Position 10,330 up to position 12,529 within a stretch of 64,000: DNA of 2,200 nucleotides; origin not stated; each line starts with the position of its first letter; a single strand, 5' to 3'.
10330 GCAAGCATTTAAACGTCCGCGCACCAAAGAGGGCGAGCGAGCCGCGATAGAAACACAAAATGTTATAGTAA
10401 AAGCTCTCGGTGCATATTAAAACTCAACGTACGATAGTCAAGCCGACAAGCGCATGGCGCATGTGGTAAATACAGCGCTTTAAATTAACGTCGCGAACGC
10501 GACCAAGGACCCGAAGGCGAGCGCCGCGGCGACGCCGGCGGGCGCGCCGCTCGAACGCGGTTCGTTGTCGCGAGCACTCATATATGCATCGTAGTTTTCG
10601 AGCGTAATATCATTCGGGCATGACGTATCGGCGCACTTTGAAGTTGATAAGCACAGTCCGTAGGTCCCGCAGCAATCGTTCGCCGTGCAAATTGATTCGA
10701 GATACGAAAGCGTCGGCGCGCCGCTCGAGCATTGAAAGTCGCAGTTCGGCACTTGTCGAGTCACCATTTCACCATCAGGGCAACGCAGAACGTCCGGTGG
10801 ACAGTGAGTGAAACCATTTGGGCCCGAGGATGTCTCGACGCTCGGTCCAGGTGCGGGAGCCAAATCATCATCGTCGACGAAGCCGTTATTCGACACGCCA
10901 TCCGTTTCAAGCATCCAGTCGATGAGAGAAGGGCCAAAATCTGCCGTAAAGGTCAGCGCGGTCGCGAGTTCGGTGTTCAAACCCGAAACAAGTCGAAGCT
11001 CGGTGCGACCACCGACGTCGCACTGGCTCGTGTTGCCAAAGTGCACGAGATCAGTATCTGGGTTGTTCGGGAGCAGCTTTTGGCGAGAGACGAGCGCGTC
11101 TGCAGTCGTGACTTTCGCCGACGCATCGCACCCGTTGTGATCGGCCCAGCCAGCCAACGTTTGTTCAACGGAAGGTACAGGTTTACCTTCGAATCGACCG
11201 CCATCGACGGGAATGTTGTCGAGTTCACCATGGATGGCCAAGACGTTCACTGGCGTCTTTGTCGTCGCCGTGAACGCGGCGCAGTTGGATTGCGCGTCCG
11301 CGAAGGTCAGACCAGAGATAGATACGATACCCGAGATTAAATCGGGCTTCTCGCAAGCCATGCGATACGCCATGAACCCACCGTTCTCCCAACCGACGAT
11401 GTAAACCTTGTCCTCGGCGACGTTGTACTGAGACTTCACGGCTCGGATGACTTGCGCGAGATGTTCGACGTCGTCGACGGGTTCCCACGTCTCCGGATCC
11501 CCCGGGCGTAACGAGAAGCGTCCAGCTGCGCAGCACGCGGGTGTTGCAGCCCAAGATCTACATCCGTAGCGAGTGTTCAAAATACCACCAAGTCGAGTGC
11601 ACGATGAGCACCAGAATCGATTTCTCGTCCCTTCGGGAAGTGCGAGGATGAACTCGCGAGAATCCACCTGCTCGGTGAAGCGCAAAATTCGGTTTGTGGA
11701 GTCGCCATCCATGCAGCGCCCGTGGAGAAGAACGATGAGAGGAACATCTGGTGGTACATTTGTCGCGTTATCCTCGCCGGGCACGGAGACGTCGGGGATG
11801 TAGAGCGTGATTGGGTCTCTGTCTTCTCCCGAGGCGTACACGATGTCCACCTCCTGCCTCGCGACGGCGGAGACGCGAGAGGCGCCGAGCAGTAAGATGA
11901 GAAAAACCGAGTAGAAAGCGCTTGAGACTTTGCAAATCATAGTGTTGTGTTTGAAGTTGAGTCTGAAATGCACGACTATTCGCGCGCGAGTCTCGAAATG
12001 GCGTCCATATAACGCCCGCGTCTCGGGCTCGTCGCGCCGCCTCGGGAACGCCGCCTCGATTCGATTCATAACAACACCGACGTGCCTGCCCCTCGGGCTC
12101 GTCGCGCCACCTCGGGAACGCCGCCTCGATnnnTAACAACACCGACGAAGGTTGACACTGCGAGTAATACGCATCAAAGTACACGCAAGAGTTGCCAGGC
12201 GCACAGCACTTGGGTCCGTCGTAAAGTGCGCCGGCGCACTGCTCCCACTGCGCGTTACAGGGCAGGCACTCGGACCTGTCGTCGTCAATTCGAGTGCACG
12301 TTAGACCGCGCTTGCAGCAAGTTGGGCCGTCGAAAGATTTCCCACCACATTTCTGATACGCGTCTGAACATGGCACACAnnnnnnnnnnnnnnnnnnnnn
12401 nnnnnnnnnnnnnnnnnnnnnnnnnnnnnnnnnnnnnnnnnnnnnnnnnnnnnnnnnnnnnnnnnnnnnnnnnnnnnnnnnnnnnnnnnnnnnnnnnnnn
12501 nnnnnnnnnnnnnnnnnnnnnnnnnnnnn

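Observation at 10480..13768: Tandem pair: anchored PHB-depolymerase-like esterase and plant-type LRR ectodomain fused to two fungal-type CBM1 modules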

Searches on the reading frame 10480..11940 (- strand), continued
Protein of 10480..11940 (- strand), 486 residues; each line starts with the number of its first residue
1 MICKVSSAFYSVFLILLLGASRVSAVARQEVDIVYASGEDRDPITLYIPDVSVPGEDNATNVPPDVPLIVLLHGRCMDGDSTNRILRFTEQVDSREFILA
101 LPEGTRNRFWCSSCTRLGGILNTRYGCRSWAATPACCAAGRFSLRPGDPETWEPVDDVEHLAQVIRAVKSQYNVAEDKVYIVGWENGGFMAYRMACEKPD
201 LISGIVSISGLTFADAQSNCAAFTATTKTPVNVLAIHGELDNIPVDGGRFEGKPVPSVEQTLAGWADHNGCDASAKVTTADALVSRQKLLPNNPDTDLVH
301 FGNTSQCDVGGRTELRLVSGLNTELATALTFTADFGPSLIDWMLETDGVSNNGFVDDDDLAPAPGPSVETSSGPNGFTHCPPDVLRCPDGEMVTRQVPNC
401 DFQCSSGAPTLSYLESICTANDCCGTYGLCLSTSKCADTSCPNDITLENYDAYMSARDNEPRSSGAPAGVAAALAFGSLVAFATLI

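Call 30: fold_search(model_id=the predicted structure, library=pdb)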
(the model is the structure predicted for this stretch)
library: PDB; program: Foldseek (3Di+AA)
matches with E <= 10: 1684; with E <= 0.001: 669
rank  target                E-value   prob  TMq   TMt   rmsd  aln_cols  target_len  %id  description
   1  9j07                  2.3e-16  1.00  0.46  0.72   5.8       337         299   19  Acetyl xylan esterase B from Aspergillus oryzae (AoAXEB), apo form (released 2025-02-05)
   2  9j08                  5.9e-16  1.00  0.44  0.70   6.1       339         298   18  Acetyl xylan esterase B from Aspergillus oryzae (AoAXEB), succinate complex form (released 2025-02-05)
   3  8daj                  2.0e-14  1.00  0.41  0.63   7.2       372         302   20  Structure and Biochemistry of a Promiscuous Thermophilic Polyhydroxybutyrate Depolymerase from Lihuaxuella thermophilia (released 2023-02-15)
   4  9byu                  2.2e-14  1.00  0.39  0.61   8.5       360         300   20  Structure and stability of an apo thermophilic esterase that hydrolyzes polyhydroxybutyrate (released 2024-11-06)
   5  8jh8_A                1.1e-10  1.00  0.39  0.74   5.3       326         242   15  Structure-based characterization and improvement of an enzymatic activity of Acremonium alcalophilum feruloyl esterase (released 2024-04-17)
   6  5x6s_A                5.4e-10  1.00  0.40  0.67   6.4       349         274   14  Acetyl xylan esterase from Aspergillus awamori (released 2017-08-23)
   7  8iyb_A                6.5e-10  1.00  0.40  0.67   6.2       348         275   14  Structure insight into substrate recognition and catalysis by feruloyl esterase from Aspergillus sydowii (released 2023-10-25)
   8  8iy8_A                1.8e-09  1.00  0.36  0.60   8.4       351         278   14  Structure insight into substrate recognition and catalysis by feruloyl esterase from Aspergillus sydowii (released 2023-10-25)
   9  3doh_A                3.4e-08  1.00  0.29  0.37   6.0       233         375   17  Crystal Structure of a Thermostable Esterase (released 2009-02-17)
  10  3wyd_B                4.6e-08  1.00  0.26  0.63   4.5       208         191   19  C-terminal esterase domain of LC-Est1 (released 2014-11-12)
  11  3wyd_A                4.9e-08  1.00  0.26  0.62   4.9       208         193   19  C-terminal esterase domain of LC-Est1 (released 2014-11-12)
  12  3wl7                  5.2e-08  1.00  0.29  0.40   9.2       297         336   14  The complex structure of pOPH S172C with ligand, ACA (released 2014-09-24)
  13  3wl8                  5.5e-08  1.00  0.29  0.41   9.0       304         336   14  Crystal Structure of pOPH S172A with octanoic acid (released 2014-09-24)
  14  3wl5                  7.8e-08  1.00  0.29  0.40   8.9       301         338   14  Crystal structure of pOPH S172C (released 2014-09-24)
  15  3wl6_A                8.8e-08  1.00  0.29  0.41   9.2       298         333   14  Crystal Structure of pOPH Native (released 2014-09-24)
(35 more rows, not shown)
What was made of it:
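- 10900..11865 (-): Alpha/beta-hydrolase fold domain of the PHB-depolymerase / CE1 esterase type. Foldseek top hits 9j07 and 8daj (call 30).
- On Serine esterase of the PHB-depolymerase / CE1 type: Foldseek E 2e-16 and 2e-14 (call 30).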

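Call 46: find_encoding_contigs(protein=P0131, flank=6000, max_places=3)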
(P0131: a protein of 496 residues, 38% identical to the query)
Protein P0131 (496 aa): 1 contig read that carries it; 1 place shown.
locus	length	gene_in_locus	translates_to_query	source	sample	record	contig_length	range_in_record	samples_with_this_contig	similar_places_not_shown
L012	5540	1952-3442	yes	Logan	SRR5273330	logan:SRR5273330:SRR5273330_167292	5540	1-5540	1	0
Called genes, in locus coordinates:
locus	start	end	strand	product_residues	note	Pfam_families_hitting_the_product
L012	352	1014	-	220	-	PF00076:RRM_1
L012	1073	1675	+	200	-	-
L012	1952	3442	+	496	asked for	PF00326:Peptidase_S9 (faint)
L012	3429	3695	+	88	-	-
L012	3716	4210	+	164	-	PF00881:Nitroreductase (faint)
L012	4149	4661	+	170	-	PF00881:Nitroreductase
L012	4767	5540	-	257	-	?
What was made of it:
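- The distant homologue P0131 has no LRR-CBM1 neighbour (call 46). P0131 lacks the neighbour (call 46).
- Tried and rejected: P0131's contig has no LRR-CBM1 neighbour (call 46).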

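Call 52: find_encoding_contigs(protein=window:10480-11940:-, flank=3000, max_places=6)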
Protein window:10480-11940:- (486 aa): no gene with exactly this product is on record in the collection.
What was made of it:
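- Tried and rejected: Exact look-up of the window protein failed (call 52).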

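Call 54: find_encoding_contigs(protein=P0165, flank=3000, max_places=4)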
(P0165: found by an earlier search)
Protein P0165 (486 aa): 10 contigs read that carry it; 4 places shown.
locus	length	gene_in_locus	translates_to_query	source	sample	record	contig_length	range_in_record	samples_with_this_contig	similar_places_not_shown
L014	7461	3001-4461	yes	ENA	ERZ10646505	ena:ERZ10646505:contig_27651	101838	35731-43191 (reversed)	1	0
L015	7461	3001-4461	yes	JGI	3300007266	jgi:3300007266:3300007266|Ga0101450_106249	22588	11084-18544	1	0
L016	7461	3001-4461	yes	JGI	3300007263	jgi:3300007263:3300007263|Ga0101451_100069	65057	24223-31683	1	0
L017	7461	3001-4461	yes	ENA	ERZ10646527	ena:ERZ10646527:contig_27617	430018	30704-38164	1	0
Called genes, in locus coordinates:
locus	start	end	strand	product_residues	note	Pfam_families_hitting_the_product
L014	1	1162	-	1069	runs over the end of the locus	PF00690:Cation_ATPase_N, PF00122:E1-E2_ATPase, PF13246:Cation_ATPase, PF00702:Hydrolase, PF00689:Cation_ATPase_C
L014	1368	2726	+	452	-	PF00560:LRR_1 (faint), PF12799:LRR_4 (faint), PF13855:LRR_8 (faint), PF23598:LRR_14 (weak)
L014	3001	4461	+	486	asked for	PF02230:Abhydrolase_2 (weak)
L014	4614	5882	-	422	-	PF00847:AP2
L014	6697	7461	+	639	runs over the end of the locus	PF00258:Flavodoxin_1, PF00667:FAD_binding_1, PF00175:NAD_binding_1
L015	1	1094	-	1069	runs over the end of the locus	PF00690:Cation_ATPase_N, PF00122:E1-E2_ATPase, PF13246:Cation_ATPase, PF00702:Hydrolase, PF00689:Cation_ATPase_C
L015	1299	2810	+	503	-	PF00560:LRR_1 (faint), PF12799:LRR_4 (faint), PF13855:LRR_8 (faint), PF23598:LRR_14 (weak), PF00734:CBM_1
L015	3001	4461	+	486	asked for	PF02230:Abhydrolase_2 (weak)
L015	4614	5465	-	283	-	PF00847:AP2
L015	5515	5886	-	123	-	-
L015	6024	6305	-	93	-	-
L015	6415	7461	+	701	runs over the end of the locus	-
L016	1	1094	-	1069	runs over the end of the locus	PF00690:Cation_ATPase_N, PF00122:E1-E2_ATPase, PF13246:Cation_ATPase, PF00702:Hydrolase, PF00689:Cation_ATPase_C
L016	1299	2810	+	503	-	PF00560:LRR_1 (faint), PF12799:LRR_4 (faint), PF13855:LRR_8 (faint), PF23598:LRR_14 (weak), PF00734:CBM_1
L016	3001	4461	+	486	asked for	PF02230:Abhydrolase_2 (weak)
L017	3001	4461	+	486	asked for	PF02230:Abhydrolase_2 (weak)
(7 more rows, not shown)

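Call 61: find_homologous_proteins(query=A4, max_evalue=0.00001)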
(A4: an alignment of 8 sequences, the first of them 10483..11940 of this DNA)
Query A4 (8 sequences) (486 aa, profile of the alignment): 38 proteins with E <= 0.00001 among 8000 candidates.
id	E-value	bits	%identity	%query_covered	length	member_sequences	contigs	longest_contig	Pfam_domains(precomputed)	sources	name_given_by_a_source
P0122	4.6e-258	875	73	97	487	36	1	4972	-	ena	-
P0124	1.0e-256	871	75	93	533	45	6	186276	PF02230.23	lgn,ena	-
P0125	6.5e-253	858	68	95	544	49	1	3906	PF10503.15,PF02230.23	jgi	-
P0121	1.5e-252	857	100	100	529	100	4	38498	PF02230.23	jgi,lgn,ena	jgi:polyhydroxybutyrate depolymerase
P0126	1.0e-250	851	67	95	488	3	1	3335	PF10503.15,PF02230.23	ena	-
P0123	1.7e-238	810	77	93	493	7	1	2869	PF10503.15,PF02230.23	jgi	-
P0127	2.1e-211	721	43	89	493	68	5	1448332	PF02230.23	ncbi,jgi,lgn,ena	ncbi:unnamed protein product [Bathycoccus prasinos]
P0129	3.4e-208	710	41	91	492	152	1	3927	PF02230.23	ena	-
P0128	1.5e-205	702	43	89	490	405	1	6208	PF02230.23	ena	-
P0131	1.0e-135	471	38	51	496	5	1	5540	PF00326.28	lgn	-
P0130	1.3e-88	316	83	34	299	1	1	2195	-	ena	-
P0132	5.8e-63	231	30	62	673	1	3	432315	PF00326.28,PF00561.27,PF10503.15,PF12146.16,PF02230.23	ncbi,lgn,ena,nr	ncbi:MAG: hypothetical protein OXI41_05455 [Chloroflexota bacterium]|nr:hypothetical protein [Chloro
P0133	1.4e-43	168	34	62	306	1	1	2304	PF00756.27,PF00326.28,PF12697.14,PF00561.27,PF10503.15,PF12146.16,PF02230.23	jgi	jgi:polyhydroxybutyrate depolymerase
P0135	2.8e-42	163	32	61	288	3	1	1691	PF00756.27,PF00326.28,PF07224.18,PF00561.27,PF10503.15,PF12146.16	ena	-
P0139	6.9e-42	162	33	63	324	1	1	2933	PF00756.27,PF00326.28,PF00561.27,PF10503.15,PF02230.23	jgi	jgi:polyhydroxybutyrate depolymerase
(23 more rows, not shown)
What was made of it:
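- Tried and rejected: It added nothing new (call 61).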

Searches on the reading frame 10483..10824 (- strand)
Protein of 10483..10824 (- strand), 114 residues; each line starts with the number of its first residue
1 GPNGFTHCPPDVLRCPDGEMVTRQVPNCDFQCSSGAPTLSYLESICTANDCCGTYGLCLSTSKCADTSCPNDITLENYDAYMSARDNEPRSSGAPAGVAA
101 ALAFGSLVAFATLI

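Call 57: search_protein_families(library=pfam, proteins=[window:10483-10824:-], max_evalue=10)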
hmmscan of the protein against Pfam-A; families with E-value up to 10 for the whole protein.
seq(114 aa): 0 families

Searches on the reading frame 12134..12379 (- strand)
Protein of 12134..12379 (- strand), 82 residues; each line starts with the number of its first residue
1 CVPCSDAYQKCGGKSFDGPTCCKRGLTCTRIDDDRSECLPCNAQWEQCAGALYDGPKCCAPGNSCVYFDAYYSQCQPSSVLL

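Call 75: search_solved_structures(query=window:12134-12379:-, max_evalue=1, show_alignments=4)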
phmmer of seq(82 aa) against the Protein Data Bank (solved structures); distinct sequences matched with E-value up to 1: 11.
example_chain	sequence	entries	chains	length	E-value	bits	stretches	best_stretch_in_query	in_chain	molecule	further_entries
6q8m_A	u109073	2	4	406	3.8e-06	30.4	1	41-75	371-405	Beta-xylanase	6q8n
1cbh_A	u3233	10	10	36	1.1e-05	28.9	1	43-75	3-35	C-TERMINAL DOMAIN OF CELLOBIOHYDROLASE I | Exoglucanase 1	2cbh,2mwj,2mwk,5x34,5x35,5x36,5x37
5x39_A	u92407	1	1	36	1.4e-05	28.7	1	44-75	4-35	Exoglucanase 1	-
4bmf_A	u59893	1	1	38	2.5e-05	27.8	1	42-75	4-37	ENDOGLUCANASE EG-1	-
1az6_A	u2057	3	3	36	2.5e-05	27.8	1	46-75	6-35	CELLOBIOHYDROLASE I | Exoglucanase 1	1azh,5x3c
7yhf_A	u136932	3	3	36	3.5e-05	27.4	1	44-75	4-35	Exoglucanase 1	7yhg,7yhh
1azj_A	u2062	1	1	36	7.7e-05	26.3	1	44-75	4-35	CELLOBIOHYDROLASE I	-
1azk_A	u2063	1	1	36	7.8e-05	26.3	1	44-75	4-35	CELLOBIOHYDROLASE I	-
6rv8_A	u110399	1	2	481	0.0022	21.6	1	43-77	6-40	4-O-methyl-glucuronoyl methylesterase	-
4qi4_A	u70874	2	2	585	0.069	16.8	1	44-75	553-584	Cellobiose dehydrogenase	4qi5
4qi6_A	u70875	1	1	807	0.1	16.3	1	44-75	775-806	Cellobiose dehydrogenase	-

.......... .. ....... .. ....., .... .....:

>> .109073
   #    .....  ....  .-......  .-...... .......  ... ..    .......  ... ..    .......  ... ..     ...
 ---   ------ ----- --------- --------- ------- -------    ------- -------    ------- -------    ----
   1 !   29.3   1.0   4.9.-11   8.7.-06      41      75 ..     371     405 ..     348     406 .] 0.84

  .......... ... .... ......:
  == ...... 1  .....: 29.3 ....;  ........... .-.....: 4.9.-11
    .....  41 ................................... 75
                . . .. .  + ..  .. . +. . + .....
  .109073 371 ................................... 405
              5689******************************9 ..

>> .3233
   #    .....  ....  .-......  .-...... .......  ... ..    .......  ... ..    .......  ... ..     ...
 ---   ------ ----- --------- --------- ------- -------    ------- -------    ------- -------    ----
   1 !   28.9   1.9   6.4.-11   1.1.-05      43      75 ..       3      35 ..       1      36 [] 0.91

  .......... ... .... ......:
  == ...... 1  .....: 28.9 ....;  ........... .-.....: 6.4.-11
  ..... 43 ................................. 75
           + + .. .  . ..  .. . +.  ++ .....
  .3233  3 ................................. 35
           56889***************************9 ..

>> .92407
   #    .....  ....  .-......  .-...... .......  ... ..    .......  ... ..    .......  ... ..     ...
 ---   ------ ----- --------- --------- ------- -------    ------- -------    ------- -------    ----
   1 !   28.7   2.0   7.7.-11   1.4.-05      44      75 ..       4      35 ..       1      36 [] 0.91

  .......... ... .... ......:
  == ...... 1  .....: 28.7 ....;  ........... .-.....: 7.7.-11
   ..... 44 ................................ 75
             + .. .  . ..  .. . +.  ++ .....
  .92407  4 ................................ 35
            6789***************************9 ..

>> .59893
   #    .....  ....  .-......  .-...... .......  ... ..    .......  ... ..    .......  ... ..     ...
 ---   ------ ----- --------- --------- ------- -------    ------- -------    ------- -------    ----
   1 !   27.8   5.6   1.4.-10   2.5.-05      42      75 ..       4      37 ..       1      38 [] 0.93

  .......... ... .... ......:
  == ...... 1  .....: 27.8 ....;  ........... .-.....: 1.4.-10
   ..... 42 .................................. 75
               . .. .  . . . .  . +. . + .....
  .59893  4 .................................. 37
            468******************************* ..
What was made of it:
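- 12155..12259 (-): CBM1 module 2 (6 Cys), canonical aromatic face W480/Y506/Y507. Aligns to Cel7A CBM 1CBH residues 3-35 and EG-1 4BMF (call 75).
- On CBM1 (Pfam PF00734, CAZy CBM1): They align to 4BMF EG-1 (call 75). Module 2: W480, Y506 and Y507 align to Y5, Y31 and Y32 of 1CBH (call 75).
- Checked: Module 2 aligns to T. reesei Cel7A and EG-1 CBMs (1CBH, 4BMF; call 75).
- Module 2 aligns residue for residue with Cel7A and EG-1 CBMs, including the aromatic triad (call 75).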
